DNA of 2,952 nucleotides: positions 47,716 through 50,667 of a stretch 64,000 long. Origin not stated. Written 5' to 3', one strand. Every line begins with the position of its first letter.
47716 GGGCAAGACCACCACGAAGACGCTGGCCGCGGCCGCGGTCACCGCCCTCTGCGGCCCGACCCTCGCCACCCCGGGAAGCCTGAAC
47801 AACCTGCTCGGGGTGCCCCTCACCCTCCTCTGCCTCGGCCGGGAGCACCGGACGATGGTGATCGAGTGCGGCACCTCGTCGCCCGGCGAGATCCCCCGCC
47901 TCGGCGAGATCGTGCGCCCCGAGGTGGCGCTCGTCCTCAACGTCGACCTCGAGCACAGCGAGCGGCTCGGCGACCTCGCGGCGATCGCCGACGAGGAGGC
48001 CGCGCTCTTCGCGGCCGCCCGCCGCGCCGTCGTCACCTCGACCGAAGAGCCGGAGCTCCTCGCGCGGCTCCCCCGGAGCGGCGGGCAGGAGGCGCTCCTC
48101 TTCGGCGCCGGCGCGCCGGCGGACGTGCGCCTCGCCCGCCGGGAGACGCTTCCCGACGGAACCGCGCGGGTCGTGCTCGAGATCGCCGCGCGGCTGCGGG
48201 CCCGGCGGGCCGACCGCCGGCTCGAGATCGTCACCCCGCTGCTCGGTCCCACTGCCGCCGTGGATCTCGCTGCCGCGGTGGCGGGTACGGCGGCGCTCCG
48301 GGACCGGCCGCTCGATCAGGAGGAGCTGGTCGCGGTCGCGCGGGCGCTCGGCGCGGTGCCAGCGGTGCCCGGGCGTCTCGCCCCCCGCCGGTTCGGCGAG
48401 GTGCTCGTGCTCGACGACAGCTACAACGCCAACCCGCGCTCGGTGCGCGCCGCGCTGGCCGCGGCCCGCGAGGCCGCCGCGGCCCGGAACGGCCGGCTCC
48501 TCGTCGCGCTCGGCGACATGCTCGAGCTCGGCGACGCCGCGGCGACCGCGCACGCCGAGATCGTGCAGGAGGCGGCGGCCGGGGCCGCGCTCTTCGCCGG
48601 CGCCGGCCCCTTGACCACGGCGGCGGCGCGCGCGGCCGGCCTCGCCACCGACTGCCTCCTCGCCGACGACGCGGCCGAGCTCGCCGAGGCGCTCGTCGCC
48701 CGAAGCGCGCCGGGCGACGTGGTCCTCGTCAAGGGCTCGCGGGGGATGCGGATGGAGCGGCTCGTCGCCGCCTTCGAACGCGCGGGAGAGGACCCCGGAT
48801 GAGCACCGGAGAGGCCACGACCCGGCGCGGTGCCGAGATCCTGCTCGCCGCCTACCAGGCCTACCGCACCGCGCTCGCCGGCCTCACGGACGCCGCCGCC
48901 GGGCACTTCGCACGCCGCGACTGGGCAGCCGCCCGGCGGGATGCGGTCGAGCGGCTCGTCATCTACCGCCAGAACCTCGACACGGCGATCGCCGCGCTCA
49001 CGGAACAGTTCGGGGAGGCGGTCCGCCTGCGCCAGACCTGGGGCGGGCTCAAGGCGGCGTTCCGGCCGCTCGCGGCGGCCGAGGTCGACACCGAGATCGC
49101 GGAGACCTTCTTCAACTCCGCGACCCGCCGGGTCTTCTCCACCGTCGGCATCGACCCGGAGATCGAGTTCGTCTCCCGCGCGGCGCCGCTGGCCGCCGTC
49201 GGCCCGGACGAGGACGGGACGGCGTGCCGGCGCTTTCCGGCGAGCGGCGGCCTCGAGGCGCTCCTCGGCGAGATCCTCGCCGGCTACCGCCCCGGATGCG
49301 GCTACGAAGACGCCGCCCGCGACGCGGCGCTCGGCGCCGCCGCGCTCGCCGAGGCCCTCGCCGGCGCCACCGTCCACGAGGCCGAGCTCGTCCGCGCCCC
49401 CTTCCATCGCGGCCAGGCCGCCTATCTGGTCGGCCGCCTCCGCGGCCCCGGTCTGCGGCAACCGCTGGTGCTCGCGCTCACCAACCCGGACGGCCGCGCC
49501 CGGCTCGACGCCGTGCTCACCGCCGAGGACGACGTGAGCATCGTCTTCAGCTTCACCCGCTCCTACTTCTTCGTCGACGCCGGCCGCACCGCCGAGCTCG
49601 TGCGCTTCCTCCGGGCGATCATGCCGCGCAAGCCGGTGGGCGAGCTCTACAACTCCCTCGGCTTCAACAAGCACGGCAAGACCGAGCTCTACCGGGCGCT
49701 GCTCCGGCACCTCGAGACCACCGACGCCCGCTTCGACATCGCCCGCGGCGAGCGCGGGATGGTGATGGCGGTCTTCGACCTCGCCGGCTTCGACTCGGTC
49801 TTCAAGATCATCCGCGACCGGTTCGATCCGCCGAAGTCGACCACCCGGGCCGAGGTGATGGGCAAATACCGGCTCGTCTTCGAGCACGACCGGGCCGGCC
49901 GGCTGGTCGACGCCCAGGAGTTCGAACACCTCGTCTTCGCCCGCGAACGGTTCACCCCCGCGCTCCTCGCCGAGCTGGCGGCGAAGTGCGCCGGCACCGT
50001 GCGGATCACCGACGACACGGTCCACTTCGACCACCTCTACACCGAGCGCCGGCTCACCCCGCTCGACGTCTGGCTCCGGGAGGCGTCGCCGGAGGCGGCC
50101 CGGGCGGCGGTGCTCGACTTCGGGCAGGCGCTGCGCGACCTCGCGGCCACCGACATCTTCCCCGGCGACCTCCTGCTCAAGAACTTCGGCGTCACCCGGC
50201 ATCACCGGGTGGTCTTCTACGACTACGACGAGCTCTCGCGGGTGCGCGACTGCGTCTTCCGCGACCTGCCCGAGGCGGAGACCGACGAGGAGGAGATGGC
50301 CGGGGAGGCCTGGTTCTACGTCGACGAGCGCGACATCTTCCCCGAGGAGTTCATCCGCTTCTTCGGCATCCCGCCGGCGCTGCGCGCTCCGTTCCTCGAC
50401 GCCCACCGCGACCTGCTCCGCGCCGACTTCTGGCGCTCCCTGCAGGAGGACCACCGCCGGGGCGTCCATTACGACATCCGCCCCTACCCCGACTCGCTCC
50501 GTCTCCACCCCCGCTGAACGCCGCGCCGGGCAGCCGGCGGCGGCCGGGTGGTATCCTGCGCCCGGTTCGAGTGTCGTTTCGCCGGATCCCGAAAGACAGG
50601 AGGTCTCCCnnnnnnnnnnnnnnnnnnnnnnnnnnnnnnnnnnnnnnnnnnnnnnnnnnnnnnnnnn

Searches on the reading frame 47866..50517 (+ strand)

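Call 81: search_protein_families(library=pfam, proteins=[window:47866-50517:+], max_evalue=0.00001)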
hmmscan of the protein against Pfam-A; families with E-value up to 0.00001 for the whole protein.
window:47866-50517:+ (883 aa): 2 families
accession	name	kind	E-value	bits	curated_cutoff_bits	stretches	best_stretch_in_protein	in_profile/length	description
PF06315.17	AceK_kinase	-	2.2e-103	345.7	29.3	1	622-875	2-255/256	Isocitrate dehydrogenase kinase/phosphatase (AceK) kinase domain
PF20423.3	AceK_regulatory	-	5e-78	262.8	25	1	323-619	1-301/302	Isocitrate dehydrogenase kinase/phosphatase (AceK), regulatory domain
